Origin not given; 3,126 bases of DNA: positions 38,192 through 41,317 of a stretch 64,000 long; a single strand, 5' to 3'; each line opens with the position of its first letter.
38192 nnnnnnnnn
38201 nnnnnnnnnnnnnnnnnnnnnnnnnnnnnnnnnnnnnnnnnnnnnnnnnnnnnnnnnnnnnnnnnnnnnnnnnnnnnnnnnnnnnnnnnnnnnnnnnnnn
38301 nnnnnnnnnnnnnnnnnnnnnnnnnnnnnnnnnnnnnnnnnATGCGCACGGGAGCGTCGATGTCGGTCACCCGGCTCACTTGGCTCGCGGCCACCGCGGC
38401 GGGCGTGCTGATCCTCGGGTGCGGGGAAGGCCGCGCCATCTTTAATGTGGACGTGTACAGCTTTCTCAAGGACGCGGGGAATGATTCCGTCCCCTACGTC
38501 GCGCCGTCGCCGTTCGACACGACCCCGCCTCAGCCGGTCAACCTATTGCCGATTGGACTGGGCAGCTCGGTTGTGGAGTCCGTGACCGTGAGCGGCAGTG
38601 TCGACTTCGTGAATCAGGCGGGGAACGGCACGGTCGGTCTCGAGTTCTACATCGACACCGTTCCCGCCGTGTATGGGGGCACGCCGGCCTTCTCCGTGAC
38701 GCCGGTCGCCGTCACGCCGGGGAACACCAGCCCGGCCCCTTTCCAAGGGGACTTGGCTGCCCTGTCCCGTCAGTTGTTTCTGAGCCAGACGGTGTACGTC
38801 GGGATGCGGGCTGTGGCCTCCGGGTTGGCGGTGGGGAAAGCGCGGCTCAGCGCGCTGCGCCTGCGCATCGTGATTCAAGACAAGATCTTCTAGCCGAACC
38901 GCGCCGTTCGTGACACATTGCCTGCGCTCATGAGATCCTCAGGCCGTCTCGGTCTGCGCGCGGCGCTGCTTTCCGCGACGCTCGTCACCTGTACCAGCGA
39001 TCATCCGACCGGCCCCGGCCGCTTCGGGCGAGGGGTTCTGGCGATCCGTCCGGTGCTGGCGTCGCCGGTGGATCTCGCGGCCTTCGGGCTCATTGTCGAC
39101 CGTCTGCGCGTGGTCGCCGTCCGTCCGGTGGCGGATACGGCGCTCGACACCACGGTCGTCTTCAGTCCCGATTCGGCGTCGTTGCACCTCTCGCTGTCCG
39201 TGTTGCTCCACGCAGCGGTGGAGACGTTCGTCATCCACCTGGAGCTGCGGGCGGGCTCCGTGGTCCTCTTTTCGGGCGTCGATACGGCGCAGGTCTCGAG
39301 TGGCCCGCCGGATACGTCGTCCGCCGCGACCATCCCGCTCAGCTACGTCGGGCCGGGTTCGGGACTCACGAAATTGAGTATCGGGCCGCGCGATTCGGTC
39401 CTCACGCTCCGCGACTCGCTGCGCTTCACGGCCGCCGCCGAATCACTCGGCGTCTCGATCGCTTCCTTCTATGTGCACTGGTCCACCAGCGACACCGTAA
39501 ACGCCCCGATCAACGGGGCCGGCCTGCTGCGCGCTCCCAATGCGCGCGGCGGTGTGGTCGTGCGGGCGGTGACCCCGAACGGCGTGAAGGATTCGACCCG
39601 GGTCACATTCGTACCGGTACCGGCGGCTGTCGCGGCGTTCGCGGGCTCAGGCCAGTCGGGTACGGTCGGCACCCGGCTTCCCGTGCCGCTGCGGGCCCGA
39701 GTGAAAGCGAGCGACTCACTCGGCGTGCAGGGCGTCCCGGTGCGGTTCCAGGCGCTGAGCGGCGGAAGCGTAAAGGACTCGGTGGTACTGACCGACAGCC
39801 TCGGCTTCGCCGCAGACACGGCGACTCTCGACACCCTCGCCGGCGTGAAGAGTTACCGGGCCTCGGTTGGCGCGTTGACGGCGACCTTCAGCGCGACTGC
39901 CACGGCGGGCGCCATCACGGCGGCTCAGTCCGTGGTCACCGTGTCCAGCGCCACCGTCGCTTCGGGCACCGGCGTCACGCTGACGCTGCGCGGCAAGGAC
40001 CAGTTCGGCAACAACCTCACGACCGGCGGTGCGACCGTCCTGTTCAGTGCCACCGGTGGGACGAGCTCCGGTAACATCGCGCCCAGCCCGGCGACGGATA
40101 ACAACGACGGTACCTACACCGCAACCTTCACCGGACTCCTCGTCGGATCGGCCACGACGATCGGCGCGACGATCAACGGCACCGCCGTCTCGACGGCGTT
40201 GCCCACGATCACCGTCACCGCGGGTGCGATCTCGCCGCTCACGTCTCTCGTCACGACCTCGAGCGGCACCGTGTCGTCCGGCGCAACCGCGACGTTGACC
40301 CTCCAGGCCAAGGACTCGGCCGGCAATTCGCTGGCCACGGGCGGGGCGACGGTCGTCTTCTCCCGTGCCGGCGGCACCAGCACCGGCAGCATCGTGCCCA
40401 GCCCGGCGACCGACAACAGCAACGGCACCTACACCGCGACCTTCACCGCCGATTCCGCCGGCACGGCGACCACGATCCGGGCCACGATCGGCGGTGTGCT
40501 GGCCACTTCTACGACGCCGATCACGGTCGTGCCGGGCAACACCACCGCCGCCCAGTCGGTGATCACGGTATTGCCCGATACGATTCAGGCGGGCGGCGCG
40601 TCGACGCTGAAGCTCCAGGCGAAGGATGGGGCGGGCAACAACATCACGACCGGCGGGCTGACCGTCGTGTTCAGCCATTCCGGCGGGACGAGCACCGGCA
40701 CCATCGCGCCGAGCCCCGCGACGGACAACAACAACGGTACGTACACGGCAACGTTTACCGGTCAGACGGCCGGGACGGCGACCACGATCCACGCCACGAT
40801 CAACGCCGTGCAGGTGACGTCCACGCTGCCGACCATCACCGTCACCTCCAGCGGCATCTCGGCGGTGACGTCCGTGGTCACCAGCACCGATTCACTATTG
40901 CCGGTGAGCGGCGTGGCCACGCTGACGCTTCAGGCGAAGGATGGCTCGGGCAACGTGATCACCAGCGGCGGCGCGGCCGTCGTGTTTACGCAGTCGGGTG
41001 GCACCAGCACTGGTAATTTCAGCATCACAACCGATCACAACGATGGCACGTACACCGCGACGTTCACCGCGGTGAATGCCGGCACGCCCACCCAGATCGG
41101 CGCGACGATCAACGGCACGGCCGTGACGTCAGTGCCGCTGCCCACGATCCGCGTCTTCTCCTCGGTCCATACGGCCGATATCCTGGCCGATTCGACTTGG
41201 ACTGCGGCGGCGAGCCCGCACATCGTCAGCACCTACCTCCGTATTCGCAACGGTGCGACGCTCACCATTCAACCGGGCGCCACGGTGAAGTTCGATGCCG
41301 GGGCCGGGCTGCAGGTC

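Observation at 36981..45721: Outer-membrane barrel + small lipoprotein + 2,267-aa beta-helix/Ig/YVTN lipoprotein: a candidate dedicated surface-display module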

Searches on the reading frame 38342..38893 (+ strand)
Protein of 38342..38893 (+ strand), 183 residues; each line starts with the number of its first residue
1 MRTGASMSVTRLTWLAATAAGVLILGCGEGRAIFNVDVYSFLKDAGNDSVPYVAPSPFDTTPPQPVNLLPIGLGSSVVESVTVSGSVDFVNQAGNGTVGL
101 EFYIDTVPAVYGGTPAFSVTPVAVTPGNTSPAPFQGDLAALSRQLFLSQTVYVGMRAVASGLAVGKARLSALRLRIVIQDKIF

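Call 7: search_protein_families(library=pfam, proteins=[window:38342-38893:+], max_evalue=0.1)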
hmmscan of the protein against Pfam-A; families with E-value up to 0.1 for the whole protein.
window:38342-38893:+ (183 aa): 0 families

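Call 8: search_protein_families(library=ncbifam, proteins=[window:38342-38893:+], max_evalue=0.1)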
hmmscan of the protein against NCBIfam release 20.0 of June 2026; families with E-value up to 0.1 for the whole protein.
window:38342-38893:+ (183 aa): 0 families

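Call 16: find_homologous_proteins(query=window:38342-38890:+)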
Query window:38342-38890:+ (183 aa): 96 proteins with E <= 0.001 among 1644 candidates.
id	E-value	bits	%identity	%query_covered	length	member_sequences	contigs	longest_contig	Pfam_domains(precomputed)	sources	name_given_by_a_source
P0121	1.4e-107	375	100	97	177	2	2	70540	-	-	-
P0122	1.4e-91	323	86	97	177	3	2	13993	-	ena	-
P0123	4.2e-90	318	87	97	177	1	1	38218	-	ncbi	-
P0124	7.2e-85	301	81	100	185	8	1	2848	-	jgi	-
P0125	5.8e-81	288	78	100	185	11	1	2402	-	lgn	-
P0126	4.1e-80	286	77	100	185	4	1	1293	-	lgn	-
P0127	9.9e-79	281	78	100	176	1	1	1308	-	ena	-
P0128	1.2e-72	261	72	97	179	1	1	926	-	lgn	-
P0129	2.1e-69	251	70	97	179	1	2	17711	-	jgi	jgi:hypothetical protein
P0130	3.0e-68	247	66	100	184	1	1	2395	-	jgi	jgi:hypothetical protein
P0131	9.1e-67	242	64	100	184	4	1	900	-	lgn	-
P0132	3.1e-64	234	66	97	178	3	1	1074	-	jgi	-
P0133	3.7e-55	204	65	86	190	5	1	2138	-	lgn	-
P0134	7.7e-55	203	64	85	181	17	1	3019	-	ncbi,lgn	ncbi:MAG TPA: hypothetical protein VIV10_13205 [Gemmatimonadales bacterium]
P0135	1.3e-54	203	65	85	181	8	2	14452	-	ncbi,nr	ncbi:MAG TPA: hypothetical protein VKP10_09245 [Gemmatimonadales bacterium]|nr:hypothetical protein 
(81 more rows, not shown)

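Call 31: predict_structure(alignment_id=A2)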
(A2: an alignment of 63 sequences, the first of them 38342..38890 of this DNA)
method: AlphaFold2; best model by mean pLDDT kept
length: 183 residues; sequences in the alignment: 63
mean_pLDDT: 84.5   pTM: 0.76
mean pLDDT of the five models: 84.5, 82.8, 82.7, 80.9, 80.5
residues with pLDDT >= 90: 118; 70-90: 27; 50-70: 13; < 50: 25
segments of 3 or more residues with pLDDT < 50: 1-5, 7-26
pLDDT, mean of each block of 10 residues (from residue 1): 44 45 53 91 94 87 87 78 97 97 95 94 97 94 87 96 97 92 65
secondary structure, 60 per line:
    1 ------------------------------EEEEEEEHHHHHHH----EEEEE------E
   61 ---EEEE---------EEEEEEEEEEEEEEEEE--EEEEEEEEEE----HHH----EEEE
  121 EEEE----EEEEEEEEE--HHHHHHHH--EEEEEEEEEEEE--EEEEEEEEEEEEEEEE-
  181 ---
elements in order: E31-37 H38-44 E49-53 E64-67 E77-93 E96-105 E117-124 E129-137 H140-147 E150-161 E164-179

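Call 34: fold_search(model_id=the predicted structure, library=pdb)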
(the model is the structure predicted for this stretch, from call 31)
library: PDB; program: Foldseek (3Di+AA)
matches with E <= 10: 1662; with E <= 0.001: 27
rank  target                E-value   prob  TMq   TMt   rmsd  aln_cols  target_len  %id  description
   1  7vrp_A                3.7e-05  1.00  0.36  0.19   7.5       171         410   14  Structure of infectious bursal disease virus Gx strain (released 2022-03-30)
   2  7vrp_J                6.1e-05  1.00  0.37  0.19   9.9       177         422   10  Structure of infectious bursal disease virus Gx strain (released 2022-03-30)
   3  7vrp_I                6.8e-05  1.00  0.36  0.19  10.8       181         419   14  Structure of infectious bursal disease virus Gx strain (released 2022-03-30)
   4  7vrn_I                7.6e-05  1.00  0.37  0.19   7.9       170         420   13  Structure of infectious bursal disease virus Gt strain (released 2022-03-30)
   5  9fmt_B                1.8e-04  1.00  0.48  0.16   4.6       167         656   10  Cryo-EM structure of the BcsB hexameric crown from the E. coli cellulose secretion macrocomplex (released 2024-10-16)
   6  7vrn_L                2.2e-04  1.00  0.36  0.19  16.1       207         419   11  Structure of infectious bursal disease virus Gt strain (released 2022-03-30)
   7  9k09_A                3.5e-04  0.99  0.32  0.20  15.4       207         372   14  Cyanophage A4 portal-tail complex (released 2025-04-09)
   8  7vrn_A                4.1e-04  1.00  0.34  0.18  13.0       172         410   12  Structure of infectious bursal disease virus Gt strain (released 2022-03-30)
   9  9vzi_B                4.3e-04  1.00  0.38  0.52   5.6       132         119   14  Cyanopodophage Pan3 Needle (released 2025-11-26)
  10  7vrp_C                5.1e-04  1.00  0.39  0.21   6.2       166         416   16  Structure of infectious bursal disease virus Gx strain (released 2022-03-30)
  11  7vrn_C                6.0e-04  0.98  0.31  0.17  13.0       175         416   14  Structure of infectious bursal disease virus Gt strain (released 2022-03-30)
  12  7vrn_B                7.1e-04  0.99  0.33  0.17  12.9       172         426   12  Structure of infectious bursal disease virus Gt strain (released 2022-03-30)
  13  7vrp_B                7.4e-04  0.91  0.28  0.14  15.0       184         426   11  Structure of infectious bursal disease virus Gx strain (released 2022-03-30)
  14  1wce_H                7.9e-04  1.00  0.41  0.21   9.0       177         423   10  Crystal structure of the T13 IBDV viral particle reveals a missing link in icosahedral viruses evolution (released 2005-04-06)
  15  1wce_G                7.9e-04  1.00  0.41  0.21   9.0       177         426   10  Crystal structure of the T13 IBDV viral particle reveals a missing link in icosahedral viruses evolution (released 2005-04-06)
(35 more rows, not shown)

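Call 66: search_solved_structures(query=A2, max_evalue=10, show_alignments=3)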
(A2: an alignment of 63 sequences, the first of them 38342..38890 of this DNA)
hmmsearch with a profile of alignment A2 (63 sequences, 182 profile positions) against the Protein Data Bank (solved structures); distinct sequences matched with E-value up to 10: 3.
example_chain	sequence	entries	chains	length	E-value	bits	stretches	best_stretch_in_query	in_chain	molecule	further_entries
3l88_A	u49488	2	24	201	0.056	16.5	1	65-130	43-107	Fiber protein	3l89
2qlk_A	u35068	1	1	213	0.12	15.4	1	65-131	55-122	Fiber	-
3bq4_A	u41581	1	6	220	0.13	15.3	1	65-131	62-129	Fiber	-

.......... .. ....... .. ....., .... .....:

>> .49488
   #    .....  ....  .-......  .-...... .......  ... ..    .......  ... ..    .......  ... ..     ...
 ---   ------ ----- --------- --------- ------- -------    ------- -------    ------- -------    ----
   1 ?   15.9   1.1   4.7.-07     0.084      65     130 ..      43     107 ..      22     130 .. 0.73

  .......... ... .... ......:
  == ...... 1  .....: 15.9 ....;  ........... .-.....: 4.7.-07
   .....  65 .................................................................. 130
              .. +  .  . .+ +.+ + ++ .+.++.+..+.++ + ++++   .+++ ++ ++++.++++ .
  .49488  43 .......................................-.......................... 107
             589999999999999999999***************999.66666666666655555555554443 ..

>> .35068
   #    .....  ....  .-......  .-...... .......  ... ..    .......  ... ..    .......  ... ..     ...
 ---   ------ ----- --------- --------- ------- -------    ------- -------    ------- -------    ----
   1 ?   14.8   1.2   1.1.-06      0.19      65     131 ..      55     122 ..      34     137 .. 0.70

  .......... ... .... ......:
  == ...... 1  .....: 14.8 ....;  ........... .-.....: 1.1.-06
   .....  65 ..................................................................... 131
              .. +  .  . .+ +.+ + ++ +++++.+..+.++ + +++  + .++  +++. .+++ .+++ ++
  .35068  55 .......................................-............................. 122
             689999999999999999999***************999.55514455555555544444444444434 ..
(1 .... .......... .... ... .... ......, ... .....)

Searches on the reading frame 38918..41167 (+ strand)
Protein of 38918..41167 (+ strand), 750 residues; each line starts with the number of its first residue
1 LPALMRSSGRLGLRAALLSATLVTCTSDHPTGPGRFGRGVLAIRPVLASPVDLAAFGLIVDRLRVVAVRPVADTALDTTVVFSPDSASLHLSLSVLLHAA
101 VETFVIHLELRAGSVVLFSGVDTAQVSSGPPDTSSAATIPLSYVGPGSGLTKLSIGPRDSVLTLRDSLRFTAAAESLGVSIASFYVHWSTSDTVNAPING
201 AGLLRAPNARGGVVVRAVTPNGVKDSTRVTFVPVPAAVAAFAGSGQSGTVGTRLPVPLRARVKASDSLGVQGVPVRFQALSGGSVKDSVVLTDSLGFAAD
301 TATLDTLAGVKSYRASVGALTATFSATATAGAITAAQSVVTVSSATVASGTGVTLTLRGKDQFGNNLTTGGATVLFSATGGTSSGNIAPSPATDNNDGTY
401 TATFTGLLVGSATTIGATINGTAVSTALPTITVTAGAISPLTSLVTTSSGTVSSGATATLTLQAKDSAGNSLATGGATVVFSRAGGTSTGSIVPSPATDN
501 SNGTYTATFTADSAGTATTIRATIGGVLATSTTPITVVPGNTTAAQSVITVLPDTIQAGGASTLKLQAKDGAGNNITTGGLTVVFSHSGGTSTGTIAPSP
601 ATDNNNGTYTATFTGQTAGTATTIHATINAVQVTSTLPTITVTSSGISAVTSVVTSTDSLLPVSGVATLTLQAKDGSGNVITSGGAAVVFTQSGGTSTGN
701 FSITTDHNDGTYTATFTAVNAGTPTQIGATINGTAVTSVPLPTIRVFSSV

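Call 90: search_solved_structures(query=window:38918-41167:+, max_evalue=0.01)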
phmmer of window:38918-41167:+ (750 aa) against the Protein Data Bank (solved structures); distinct sequences matched with E-value up to 0.01: 6.
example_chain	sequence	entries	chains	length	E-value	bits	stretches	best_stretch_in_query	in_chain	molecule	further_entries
4e9l_A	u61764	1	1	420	3.7e-18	68.8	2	324-545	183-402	Attaching and effacing protein, pathogenesis factor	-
1wlh_A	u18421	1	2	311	2.9e-08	36.1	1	564-741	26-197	Gelation factor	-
1qfh_A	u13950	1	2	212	0.00011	24.2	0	665-739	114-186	PROTEIN (GELATION FACTOR)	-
2n62_L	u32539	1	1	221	0.00015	23.8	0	665-740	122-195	gelation factor, secretion monitor chimera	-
7o0b_A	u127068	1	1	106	0.00059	21.8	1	453-516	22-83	Tripartite motif-containing protein 3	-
5ldy_A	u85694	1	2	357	0.00093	21.2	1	347-557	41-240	Ig domain protein group 1 domain protein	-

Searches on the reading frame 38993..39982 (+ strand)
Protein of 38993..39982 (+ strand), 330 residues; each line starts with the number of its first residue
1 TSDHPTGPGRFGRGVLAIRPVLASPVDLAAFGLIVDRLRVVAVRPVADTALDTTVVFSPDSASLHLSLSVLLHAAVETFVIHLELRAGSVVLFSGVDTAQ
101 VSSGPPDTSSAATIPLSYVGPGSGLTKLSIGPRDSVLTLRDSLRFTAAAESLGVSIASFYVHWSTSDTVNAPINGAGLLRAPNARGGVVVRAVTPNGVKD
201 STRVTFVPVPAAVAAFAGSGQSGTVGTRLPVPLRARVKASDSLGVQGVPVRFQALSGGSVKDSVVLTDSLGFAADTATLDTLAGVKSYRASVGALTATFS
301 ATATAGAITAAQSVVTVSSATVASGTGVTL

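Call 94: find_related_loci(query=A4, collection=metagenome_contigs, flank=4000)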
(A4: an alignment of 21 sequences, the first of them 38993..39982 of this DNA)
Query A4 (330 aa) in metagenome_contigs; peptide patterns used: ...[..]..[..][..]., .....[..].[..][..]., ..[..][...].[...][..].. (x = any residue, [..] = any of these).
432 stretches matched a pattern; 173 encode a relative of the query (tblastn E <= 1e-3); the best 80 are kept; 80 distinct loci.
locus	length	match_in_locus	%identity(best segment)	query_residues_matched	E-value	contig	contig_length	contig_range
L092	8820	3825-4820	74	1-330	1e-148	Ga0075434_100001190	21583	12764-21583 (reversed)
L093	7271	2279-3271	78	1-330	3e-143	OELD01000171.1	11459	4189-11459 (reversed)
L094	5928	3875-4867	78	1-330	6e-142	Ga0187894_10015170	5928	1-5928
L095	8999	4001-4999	59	2-330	3e-118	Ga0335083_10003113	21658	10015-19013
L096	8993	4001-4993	60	1-330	9e-116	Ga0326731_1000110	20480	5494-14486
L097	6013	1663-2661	60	1-330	8e-114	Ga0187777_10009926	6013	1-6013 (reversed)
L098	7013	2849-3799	71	16-330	5e-113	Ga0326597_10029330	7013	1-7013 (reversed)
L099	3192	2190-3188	60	1-330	2e-116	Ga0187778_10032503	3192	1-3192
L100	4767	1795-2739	59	16-330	2e-111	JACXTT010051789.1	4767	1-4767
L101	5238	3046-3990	59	16-330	2e-110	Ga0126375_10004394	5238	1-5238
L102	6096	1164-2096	58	16-325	7e-108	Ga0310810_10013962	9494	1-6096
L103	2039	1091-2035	59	16-330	4e-111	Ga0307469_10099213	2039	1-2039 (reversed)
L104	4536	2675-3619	59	16-330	1e-104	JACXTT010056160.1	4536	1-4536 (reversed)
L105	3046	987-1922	56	16-325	3e-106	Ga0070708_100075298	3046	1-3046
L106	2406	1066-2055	53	2-330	4e-101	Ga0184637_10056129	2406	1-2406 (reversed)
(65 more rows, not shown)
